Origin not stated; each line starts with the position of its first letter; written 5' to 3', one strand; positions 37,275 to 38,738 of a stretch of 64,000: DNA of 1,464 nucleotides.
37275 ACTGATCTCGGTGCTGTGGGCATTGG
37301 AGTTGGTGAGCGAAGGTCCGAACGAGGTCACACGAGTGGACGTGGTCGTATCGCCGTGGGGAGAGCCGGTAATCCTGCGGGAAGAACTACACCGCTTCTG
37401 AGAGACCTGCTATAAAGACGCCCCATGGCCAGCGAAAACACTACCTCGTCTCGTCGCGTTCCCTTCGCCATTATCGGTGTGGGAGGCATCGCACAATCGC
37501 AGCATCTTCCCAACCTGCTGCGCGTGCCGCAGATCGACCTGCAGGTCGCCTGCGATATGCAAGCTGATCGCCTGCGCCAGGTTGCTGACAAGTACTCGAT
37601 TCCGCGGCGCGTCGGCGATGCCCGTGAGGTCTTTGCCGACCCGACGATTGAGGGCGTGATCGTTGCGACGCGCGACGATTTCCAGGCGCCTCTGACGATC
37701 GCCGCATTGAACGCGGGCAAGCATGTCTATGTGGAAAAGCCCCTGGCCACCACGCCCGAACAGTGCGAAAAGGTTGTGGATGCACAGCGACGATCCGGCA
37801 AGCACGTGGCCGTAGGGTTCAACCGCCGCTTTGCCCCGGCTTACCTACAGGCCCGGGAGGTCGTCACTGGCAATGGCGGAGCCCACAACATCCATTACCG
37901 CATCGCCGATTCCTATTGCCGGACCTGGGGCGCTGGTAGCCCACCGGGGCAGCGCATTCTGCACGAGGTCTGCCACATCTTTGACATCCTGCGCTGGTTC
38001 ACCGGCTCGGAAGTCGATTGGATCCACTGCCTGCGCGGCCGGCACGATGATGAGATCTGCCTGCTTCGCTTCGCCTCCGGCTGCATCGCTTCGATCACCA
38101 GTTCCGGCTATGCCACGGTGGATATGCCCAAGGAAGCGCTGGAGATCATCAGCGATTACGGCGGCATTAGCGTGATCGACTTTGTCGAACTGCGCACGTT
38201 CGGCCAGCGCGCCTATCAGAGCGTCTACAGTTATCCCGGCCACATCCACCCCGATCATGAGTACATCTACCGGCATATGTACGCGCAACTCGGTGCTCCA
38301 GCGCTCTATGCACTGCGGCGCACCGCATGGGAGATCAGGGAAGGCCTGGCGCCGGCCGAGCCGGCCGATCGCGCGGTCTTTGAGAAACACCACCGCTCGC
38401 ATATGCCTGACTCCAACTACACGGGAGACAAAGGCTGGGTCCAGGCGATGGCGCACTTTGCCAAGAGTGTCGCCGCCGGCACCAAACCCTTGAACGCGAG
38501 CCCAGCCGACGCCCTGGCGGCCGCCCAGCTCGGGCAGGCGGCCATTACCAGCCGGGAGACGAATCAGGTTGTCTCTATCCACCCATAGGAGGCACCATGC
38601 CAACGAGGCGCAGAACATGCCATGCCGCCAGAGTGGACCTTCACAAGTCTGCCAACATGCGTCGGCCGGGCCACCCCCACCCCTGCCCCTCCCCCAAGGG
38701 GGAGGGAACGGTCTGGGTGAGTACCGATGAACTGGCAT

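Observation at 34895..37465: Two different genes share a conserved ~70-nt module containing their start codon and first 12 codons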

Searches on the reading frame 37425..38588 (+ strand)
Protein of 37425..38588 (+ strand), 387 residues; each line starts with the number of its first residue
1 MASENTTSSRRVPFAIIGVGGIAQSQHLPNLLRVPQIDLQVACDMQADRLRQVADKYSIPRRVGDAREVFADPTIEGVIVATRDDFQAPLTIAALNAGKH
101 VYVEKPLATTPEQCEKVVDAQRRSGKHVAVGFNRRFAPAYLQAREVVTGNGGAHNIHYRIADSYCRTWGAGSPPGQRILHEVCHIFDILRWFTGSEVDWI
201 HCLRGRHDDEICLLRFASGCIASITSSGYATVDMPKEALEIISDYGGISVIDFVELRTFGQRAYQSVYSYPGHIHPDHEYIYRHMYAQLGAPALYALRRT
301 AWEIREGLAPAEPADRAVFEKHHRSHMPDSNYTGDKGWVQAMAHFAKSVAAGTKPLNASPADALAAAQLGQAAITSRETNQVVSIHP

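Call 10: search_protein_families(library=pfam, proteins=[window:37425-38588:+], max_evalue=0.01)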
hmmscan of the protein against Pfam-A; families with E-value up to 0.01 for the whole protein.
window:37425-38588:+ (387 aa): 2 families
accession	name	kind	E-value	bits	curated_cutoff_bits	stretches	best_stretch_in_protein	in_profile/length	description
PF01408.29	GFO_IDH_MocA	-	9.8e-25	88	24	1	14-132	3-120/120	Oxidoreductase family, NAD-binding Rossmann fold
PF22725.1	GFO_IDH_MocA_C3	-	1.6e-05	25.4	27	1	182-247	50-122/124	GFO/IDH/MocA C-terminal domain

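Call 19: find_homologous_proteins(query=window:37425-38588:+, max_evalue=1e-20)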
Query window:37425-38588:+ (387 aa): 475 proteins with E <= 1e-20 among 8000 candidates; the best 120 are listed.
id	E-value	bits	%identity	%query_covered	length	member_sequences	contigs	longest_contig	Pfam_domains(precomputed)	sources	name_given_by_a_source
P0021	1.6e-254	862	96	99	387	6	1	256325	PF01408.29,PF22725.2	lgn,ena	-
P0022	1.9e-183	628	73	97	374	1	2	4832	PF01408.29,PF22725.2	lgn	-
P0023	5.2e-135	468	57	97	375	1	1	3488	PF01408.29,PF22725.2,PF02894.23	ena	-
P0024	9.2e-135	468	57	96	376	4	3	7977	PF01408.29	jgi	jgi:predicted dehydrogenase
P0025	1.0e-133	464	55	97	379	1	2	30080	PF01408.29,PF02894.23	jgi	-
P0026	2.7e-133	463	55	97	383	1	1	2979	PF01408.29,PF22725.2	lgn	-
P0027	8.1e-133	461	56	96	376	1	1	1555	PF01408.29,PF22725.2,PF02894.23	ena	-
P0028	8.8e-133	461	56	96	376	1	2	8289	PF01408.29,PF22725.2,PF02894.23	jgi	jgi:predicted dehydrogenase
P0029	1.3e-131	457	56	96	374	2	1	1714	PF01408.29,PF22725.2,PF02894.23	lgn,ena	-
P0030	1.6e-131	457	56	96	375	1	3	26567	PF01408.29,PF02894.23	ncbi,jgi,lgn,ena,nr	ncbi:MAG TPA: Gfo/Idh/MocA family oxidoreductase [Planctomycetota bacterium]|nr:Gfo/Idh/MocA family 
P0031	2.1e-131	457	56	96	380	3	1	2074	PF01408.29,PF22725.2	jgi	jgi:predicted dehydrogenase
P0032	2.4e-131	456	54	97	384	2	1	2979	PF01408.29,PF22725.2,PF02894.23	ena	-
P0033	4.9e-131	455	56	96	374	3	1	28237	PF01408.29,PF02894.23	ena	-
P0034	5.6e-131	455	56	96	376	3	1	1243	PF01408.29,PF02894.23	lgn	-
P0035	1.1e-130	454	55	96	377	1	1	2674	PF01408.29,PF22725.2,PF02894.23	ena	-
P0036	4.3e-129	449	54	96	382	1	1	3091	PF01408.29,PF22725.2,PF02894.23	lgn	-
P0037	4.7e-129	449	53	97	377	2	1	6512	PF01408.29,PF02894.23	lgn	-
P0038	1.0e-128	448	56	96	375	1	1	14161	PF01408.29,PF22725.2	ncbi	-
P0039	1.7e-128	447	54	96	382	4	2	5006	PF01408.29,PF02894.23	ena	-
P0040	1.9e-128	447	53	97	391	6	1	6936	PF01408.29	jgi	jgi:predicted dehydrogenase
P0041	2.6e-128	446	54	96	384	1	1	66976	PF01408.29,PF22725.2,PF02894.23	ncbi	-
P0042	2.7e-128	446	51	96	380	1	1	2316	PF01408.29,PF22725.2,PF02894.23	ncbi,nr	ncbi:MAG: Gfo/Idh/MocA family oxidoreductase [Armatimonadetes bacterium]|nr:Gfo/Idh/MocA family oxid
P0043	6.6e-128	445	54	97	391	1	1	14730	PF01408.29,PF22725.2,PF02894.23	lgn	-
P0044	1.6e-127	444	54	97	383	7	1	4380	PF01408.29,PF22725.2,PF02894.23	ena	-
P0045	4.6e-127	442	54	97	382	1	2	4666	PF01408.29,PF22725.2,PF02894.23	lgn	-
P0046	1.2e-126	441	52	96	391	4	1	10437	PF01408.29,PF22725.2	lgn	-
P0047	1.4e-126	441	54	97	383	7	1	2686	PF01408.29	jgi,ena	-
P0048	3.6e-126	439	54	96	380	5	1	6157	PF01408.29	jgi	jgi:predicted dehydrogenase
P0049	6.0e-126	439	55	97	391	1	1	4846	PF01408.29,PF22725.2,PF02894.23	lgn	-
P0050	1.8e-125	437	52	98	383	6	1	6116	PF01408.29,PF22725.2,PF02894.23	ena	-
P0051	2.1e-125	437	54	94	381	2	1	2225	PF01408.29,PF22725.2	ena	-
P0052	2.2e-125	437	54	97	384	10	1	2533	PF01408.29,PF22725.2,PF02894.23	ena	-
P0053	2.7e-125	437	53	96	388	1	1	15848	PF01408.29,PF22725.2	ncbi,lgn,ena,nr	ncbi:MAG: Gfo/Idh/MocA family oxidoreductase [Nitrospiraceae bacterium]|nr:Gfo/Idh/MocA family oxido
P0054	3.2e-125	436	54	96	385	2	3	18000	PF01408.29,PF22725.2,PF02894.23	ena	-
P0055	1.2e-124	434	53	96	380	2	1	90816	PF01408.29,PF02894.23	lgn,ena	-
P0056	2.8e-124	433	53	96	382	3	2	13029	PF01408.29,PF22725.2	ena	-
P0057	3.0e-124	433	55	96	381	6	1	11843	PF01408.29,PF22725.2,PF02894.23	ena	-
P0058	3.4e-124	433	53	96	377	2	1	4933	PF01408.29,PF02894.23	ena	-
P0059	7.2e-124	432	53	97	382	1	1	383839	PF01408.29,PF22725.2,PF02894.23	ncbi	-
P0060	9.5e-124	431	51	97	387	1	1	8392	PF01408.29,PF22725.2,PF02894.23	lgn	-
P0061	9.8e-124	431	51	96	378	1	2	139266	PF01408.29,PF22725.2,PF02894.23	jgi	jgi:predicted dehydrogenase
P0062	1.0e-123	431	53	97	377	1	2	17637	PF01408.29,PF22725.2,PF02894.23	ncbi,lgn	-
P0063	1.4e-123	431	53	96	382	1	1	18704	PF01408.29,PF22725.2,PF02894.23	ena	-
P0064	1.5e-123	431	54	96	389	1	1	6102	PF01408.29,PF22725.2,PF02894.23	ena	-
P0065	2.5e-123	430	53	96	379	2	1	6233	PF01408.29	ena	-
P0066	2.8e-123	430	52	96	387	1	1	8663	PF01408.29,PF22725.2,PF02894.23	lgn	-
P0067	3.0e-123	430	52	97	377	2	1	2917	PF01408.29,PF22725.2,PF02894.23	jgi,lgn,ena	-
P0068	3.1e-123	430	51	97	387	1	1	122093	PF01408.29,PF22725.2,PF02894.23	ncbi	-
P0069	6.7e-123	429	51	96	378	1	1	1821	PF01408.29,PF22725.2,PF02894.23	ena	-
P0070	6.9e-123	429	52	96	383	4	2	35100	PF01408.29,PF22725.2,PF03447.23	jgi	-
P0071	7.1e-123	429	53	97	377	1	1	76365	PF01408.29,PF22725.2,PF02894.23,PF03447.23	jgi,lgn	jgi:predicted dehydrogenase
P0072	7.7e-123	428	52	97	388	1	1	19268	PF01408.29,PF22725.2,PF02894.23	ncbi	-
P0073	1.0e-122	428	52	96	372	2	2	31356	PF01408.29,PF22725.2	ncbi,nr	ncbi:MAG: hypothetical protein A3K19_33085 [Lentisphaerae bacterium RIFOXYB12_FULL_65_16]|nr:MAG: hy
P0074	1.0e-122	428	53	97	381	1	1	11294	PF01408.29,PF22725.2,PF02894.23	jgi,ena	-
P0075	2.7e-122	427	51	96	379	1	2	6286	PF01408.29,PF22725.2,PF02894.23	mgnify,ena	mgnify:CR=1 FL=1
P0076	3.8e-122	426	52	96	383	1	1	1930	PF01408.29,PF02894.23,PF03447.23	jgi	jgi:predicted dehydrogenase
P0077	4.0e-122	426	53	96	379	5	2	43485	PF01408.29,PF02894.23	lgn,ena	-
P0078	4.0e-122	426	52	96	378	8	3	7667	PF01408.29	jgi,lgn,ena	-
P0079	5.1e-122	426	53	97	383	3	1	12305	PF01408.29,PF22725.2,PF02894.23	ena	-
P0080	7.6e-122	425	51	96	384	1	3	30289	PF01408.29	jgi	-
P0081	1.0e-121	425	53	96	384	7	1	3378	PF01408.29,PF22725.2,PF02894.23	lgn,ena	-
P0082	1.1e-121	425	51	96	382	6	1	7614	PF01408.29,PF22725.2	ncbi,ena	-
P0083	1.4e-121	424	55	96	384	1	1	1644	PF01408.29,PF22725.2,PF02894.23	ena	-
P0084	1.8e-121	424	53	96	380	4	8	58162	PF01408.29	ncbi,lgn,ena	-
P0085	2.3e-121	424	51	97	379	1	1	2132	PF01408.29,PF22725.2,PF02894.23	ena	-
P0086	2.7e-121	423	52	97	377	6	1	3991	PF01408.29,PF02894.23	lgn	-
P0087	2.8e-121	423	53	96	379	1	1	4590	PF01408.29,PF02894.23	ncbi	ncbi:MAG: Gfo/Idh/MocA family oxidoreductase [Gemmatimonadota bacterium]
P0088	4.0e-121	423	52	97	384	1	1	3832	PF01408.29,PF22725.2,PF02894.23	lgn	-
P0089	8.4e-121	422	51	96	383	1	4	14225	PF01408.29,PF22725.2,PF02894.23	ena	-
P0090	9.4e-121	422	52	96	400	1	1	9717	PF01408.29,PF22725.2,PF02894.23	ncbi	ncbi:MAG: Gfo/Idh/MocA family oxidoreductase [Armatimonadota bacterium]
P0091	1.1e-120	421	51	97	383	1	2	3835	PF01408.29,PF22725.2,PF02894.23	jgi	jgi:predicted dehydrogenase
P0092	1.1e-120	421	52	96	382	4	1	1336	PF01408.29,PF22725.2,PF02894.23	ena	-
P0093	1.2e-120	421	54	96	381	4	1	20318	PF01408.29,PF02894.23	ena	-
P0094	3.1e-120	420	52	96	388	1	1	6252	PF01408.29,PF22725.2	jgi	-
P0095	4.0e-120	420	51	96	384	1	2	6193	PF01408.29,PF22725.2,PF02894.23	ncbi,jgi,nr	ncbi:Gfo/Idh/MocA family oxidoreductase [bacterium]|nr:Gfo/Idh/MocA family oxidoreductase [bacterium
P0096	5.3e-120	419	49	96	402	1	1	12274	PF01408.29,PF22725.2,PF02894.23,PF03447.23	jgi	jgi:predicted dehydrogenase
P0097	9.7e-120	418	52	96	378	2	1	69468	PF01408.29,PF22725.2,PF02894.23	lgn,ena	-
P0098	1.0e-119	418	51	96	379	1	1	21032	PF01408.29,PF22725.2,PF02894.23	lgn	-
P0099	2.2e-119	417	48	94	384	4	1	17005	PF01408.29,PF02894.23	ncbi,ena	-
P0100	2.5e-119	417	50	99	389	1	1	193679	PF01408.29,PF22725.2,PF02894.23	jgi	jgi:predicted dehydrogenase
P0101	3.0e-119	417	52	96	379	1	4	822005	PF01408.29,PF02894.23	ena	-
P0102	8.4e-119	415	51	96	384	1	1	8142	PF01408.29,PF22725.2,PF02894.23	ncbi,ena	-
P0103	9.5e-119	415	49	97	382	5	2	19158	PF01408.29,PF22725.2,PF02894.23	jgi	-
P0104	9.9e-119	415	53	96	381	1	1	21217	PF01408.29,PF22725.2,PF02894.23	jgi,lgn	jgi:predicted dehydrogenase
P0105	1.2e-118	415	51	96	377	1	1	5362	PF01408.29,PF22725.2,PF02894.23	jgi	-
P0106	3.7e-118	413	56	87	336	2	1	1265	PF01408.29,PF22725.2,PF02894.23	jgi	jgi:predicted dehydrogenase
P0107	4.7e-118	413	51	96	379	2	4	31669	PF01408.29,PF02894.23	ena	-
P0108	5.6e-118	412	53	97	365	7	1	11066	PF01408.29,PF22725.2,PF03447.23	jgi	-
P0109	6.4e-118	412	52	96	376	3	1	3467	PF01408.29,PF22725.2,PF02894.23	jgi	jgi:predicted dehydrogenase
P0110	1.5e-117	411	49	95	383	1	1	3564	PF01408.29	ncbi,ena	-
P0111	1.6e-117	411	50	97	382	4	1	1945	PF01408.29,PF02894.23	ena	-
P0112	2.8e-117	410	51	96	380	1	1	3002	PF01408.29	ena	-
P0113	4.7e-117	409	50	96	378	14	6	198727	PF01408.29,PF02894.23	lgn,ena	-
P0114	7.1e-117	409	52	96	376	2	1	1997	PF01408.29,PF22725.2,PF02894.23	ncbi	-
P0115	7.5e-117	409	49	97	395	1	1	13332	PF01408.29,PF22725.2,PF02894.23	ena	-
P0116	8.0e-117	409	49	96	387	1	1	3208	PF01408.29,PF22725.2,PF02894.23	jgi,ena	-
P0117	9.0e-117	408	51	96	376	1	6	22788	PF01408.29,PF22725.2,PF02894.23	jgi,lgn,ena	jgi:predicted dehydrogenase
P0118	1.2e-116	408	51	96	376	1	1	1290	PF01408.29,PF22725.2,PF02894.23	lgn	-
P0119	1.7e-116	408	50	97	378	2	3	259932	PF01408.29,PF22725.2,PF02894.23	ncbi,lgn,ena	ncbi:MAG: Gfo/Idh/MocA family oxidoreductase [Spirochaetota bacterium]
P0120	1.9e-116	407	50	97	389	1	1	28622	PF01408.29,PF22725.2,PF02894.23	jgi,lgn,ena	-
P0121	2.7e-116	407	51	96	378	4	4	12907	PF01408.29,PF02894.23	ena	-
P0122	4.0e-116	406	51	96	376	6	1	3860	PF01408.29,PF22725.2,PF02894.23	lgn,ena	-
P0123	4.8e-116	406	50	95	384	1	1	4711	PF01408.29,PF22725.2,PF02894.23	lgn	-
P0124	6.5e-116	406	52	96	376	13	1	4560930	PF01408.29,PF22725.2,PF02894.23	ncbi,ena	-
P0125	7.6e-116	405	53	97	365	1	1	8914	PF01408.29,PF22725.2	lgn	-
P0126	7.7e-116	405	50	96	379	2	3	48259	PF01408.29,PF02894.23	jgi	-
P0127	7.8e-116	405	48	94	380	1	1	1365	PF01408.29,PF22725.2,PF02894.23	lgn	-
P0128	1.2e-115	405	48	97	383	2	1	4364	PF01408.29,PF02894.23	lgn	-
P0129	1.5e-115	404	51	98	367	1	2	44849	PF01408.29,PF22725.2,PF02894.23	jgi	jgi:predicted dehydrogenase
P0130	1.8e-115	404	50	98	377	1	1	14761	PF01408.29,PF22725.2,PF02894.23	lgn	-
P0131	1.8e-115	404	51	97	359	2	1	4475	PF01408.29,PF22725.2,PF03447.23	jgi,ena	-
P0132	2.0e-115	404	49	96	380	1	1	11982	PF01408.29,PF02894.23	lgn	-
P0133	2.6e-115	404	49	97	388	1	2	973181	PF01408.29,PF22725.2,PF02894.23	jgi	jgi:predicted dehydrogenase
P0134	4.4e-115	403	49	96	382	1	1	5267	PF01408.29,PF22725.2,PF02894.23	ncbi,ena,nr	ncbi:MAG TPA: Gfo/Idh/MocA family oxidoreductase [Planctomycetota bacterium]|nr:Gfo/Idh/MocA family 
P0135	4.5e-115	403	48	97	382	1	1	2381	PF01408.29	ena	-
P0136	6.2e-115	402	51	96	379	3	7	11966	PF01408.29,PF02894.23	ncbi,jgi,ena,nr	ncbi:MAG: Gfo/Idh/MocA family oxidoreductase [Gemmatimonadetes bacterium]|jgi:predicted dehydrogenas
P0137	1.1e-114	402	50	96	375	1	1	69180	PF01408.29,PF02894.23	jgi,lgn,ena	-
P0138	2.1e-114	401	47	97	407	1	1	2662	PF01408.29,PF22725.2,PF02894.23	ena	-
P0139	2.9e-114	400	50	98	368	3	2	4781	PF01408.29,PF22725.2,PF02894.23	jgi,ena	-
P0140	4.3e-114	400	48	97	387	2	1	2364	PF01408.29,PF22725.2,PF02894.23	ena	-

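Call 20: find_encoding_contigs(protein=P0021, flank=10000, max_places=4)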
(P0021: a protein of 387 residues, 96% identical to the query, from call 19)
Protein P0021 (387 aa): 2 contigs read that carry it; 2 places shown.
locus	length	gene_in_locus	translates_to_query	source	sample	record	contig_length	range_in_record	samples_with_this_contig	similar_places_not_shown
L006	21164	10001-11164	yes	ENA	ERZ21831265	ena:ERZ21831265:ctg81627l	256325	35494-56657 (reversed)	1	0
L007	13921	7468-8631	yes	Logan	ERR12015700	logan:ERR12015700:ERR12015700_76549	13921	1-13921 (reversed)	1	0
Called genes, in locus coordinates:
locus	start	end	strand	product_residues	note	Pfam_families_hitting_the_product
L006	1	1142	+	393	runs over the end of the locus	PF03065:Glyco_hydro_57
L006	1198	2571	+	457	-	PF00072:Response_reg, PF00158:Sigma54_activat, PF14532:Sigma54_activ_2, PF07724:AAA_2 (weak), PF00004:AAA (weak), PF07728:AAA_5 (weak), PF25601:AAA_lid_14, PF02954:HTH_8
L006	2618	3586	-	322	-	PF13646:HEAT_2 (faint)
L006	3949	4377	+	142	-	-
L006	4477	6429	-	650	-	PF01590:GAF, PF13185:GAF_2, PF13492:GAF_3 (faint)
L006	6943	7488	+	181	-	PF03009:GDPD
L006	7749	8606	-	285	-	-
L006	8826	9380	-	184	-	-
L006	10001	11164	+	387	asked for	PF01408:GFO_IDH_MocA, PF22725:GFO_IDH_MocA_C3 (faint)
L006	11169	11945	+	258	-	PF13847:Methyltransf_31 (weak), PF08241:Methyltransf_11, PF13649:Methyltransf_25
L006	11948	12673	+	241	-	PF04029:2-ph_phosp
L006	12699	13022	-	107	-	PF06155:GBBH-like_N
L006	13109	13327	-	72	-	-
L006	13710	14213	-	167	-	-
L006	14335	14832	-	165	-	PF07885:Ion_trans_2 (weak)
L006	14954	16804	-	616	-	PF01145:Band_7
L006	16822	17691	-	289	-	-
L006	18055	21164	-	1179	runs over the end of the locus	PF07819:PGAP1 (faint)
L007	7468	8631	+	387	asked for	PF01408:GFO_IDH_MocA, PF22725:GFO_IDH_MocA_C3 (faint)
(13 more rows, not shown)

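Call 21: find_encoding_contigs(protein=P0022, flank=10000, max_places=4)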
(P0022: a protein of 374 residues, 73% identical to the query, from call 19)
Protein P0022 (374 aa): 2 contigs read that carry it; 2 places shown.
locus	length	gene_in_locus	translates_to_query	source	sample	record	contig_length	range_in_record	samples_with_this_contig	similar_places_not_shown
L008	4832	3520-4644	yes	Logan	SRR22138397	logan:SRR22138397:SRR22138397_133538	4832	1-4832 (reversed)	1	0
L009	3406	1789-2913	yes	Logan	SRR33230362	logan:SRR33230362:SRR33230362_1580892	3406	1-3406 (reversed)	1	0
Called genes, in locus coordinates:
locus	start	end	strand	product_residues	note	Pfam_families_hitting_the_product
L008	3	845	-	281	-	?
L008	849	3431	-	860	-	PF01055:Glyco_hydro_31_2nd, PF07691:PA14, PF21365:Glyco_hydro_31_3rd, PF17137:DUF5110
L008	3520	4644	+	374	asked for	PF01408:GFO_IDH_MocA, PF22725:GFO_IDH_MocA_C3 (faint)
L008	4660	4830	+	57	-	?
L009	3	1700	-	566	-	?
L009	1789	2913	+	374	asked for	PF01408:GFO_IDH_MocA, PF22725:GFO_IDH_MocA_C3 (faint)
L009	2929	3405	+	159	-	?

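Call 32: list_cluster_members(proteins=[P0001, window:37425-38588:+, window:35760-37040:+, window:37024-37401:+, window:38896-39675:+, window:39678-40403:+])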
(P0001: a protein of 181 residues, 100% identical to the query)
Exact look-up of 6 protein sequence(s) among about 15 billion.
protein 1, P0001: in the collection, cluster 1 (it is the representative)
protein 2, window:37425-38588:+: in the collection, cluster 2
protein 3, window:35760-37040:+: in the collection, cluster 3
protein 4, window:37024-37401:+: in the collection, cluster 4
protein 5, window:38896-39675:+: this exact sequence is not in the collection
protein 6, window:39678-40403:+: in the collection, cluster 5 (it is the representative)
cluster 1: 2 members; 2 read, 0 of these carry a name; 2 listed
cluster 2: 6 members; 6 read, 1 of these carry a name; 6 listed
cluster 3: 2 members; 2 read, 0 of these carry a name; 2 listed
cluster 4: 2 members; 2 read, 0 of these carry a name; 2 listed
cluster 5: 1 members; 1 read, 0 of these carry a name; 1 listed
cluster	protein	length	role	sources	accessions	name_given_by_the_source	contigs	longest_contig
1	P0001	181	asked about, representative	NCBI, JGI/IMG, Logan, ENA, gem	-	-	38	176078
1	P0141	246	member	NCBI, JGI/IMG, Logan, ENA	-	-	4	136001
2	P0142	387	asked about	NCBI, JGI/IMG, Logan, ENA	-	-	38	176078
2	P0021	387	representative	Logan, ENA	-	-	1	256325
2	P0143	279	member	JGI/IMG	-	predicted dehydrogenase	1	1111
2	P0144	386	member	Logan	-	-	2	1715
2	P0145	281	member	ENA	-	-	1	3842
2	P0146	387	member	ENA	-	-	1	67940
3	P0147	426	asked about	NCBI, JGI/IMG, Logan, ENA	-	-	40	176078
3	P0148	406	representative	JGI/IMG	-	-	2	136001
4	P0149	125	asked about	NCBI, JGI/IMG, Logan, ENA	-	-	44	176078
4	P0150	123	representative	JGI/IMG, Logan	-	-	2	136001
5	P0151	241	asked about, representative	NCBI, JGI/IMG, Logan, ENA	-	-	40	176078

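Call 57: search_protein_families(library=ncbifam, proteins=[window:37425-38588:+], max_evalue=1)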
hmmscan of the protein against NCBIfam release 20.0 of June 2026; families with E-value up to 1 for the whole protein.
window:37425-38588:+ (387 aa): 12 families
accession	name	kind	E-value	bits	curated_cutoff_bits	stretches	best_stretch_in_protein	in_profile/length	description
TIGR04380.1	myo_inos_iolG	equivalog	3.6e-37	128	355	2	13-230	3-233/330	inositol 2-dehydrogenase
NF052679.1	InsChiInosDhIolG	equivalog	9.3e-19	67.6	540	1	14-193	5-185/343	bifunctional inositol 2-dehydrogenase/D-chiro-inositol 1-dehydrogenase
NF052479.1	LevoglcsnDh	equivalog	4e-18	65.3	650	1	40-170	39-167/386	levoglucosan dehydrogenase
NF008607.0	PRK11579.1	subfamily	5.5e-17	61.8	330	1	13-149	6-139/346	oxidoreductase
NF040723.1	UDP-GlcNAcDh_Arch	equivalog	5.7e-17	62.2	450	1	15-149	4-135/302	UDP-N-acetylglucosamine 3-dehydrogenase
NF007574.0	PRK10206.1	equivalog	3.6e-13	49.3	352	1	15-148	6-139/345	oxidoreductase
NF058563.1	BT_2159_fam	equivalog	3.5e-11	42.7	650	1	15-198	4-188/350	disaccharide 3-dehydrogenase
NF058561.1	BT_2158_fam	equivalog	8.7e-11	41.1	750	1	6-110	30-132/487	glycoside 3-dehydrogenase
NF041392.1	XylDh_Gfo6_Halo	equivalog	5.9e-10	38.5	350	1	6-148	11-156/350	D-xylose 1-dehydrogenase Gfo6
TIGR03372.1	putres_am_tran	equivalog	0.008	15.1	658.65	1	44-122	357-439/442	putrescine aminotransferase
NF009109.0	PRK12457.1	equivalog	0.15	11.3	457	1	87-127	119-159/281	3-deoxy-8-phosphooctulonate synthase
NF008570.0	PRK11522.1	equivalog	0.17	10.5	612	1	90-130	419-459/464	putrescine aminotransferase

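Call 58: search_protein_families(library=pfam, proteins=[L006:7749-8606:-, L006:8826-9380:-, L006:3949-4377:+], max_evalue=0.01)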
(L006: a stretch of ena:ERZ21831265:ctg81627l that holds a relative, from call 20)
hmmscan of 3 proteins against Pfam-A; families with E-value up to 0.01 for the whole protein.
L006:7749-8606:- (285 aa): 0 families

L006:8826-9380:- (184 aa): 0 families

L006:3949-4377:+ (142 aa): 0 families
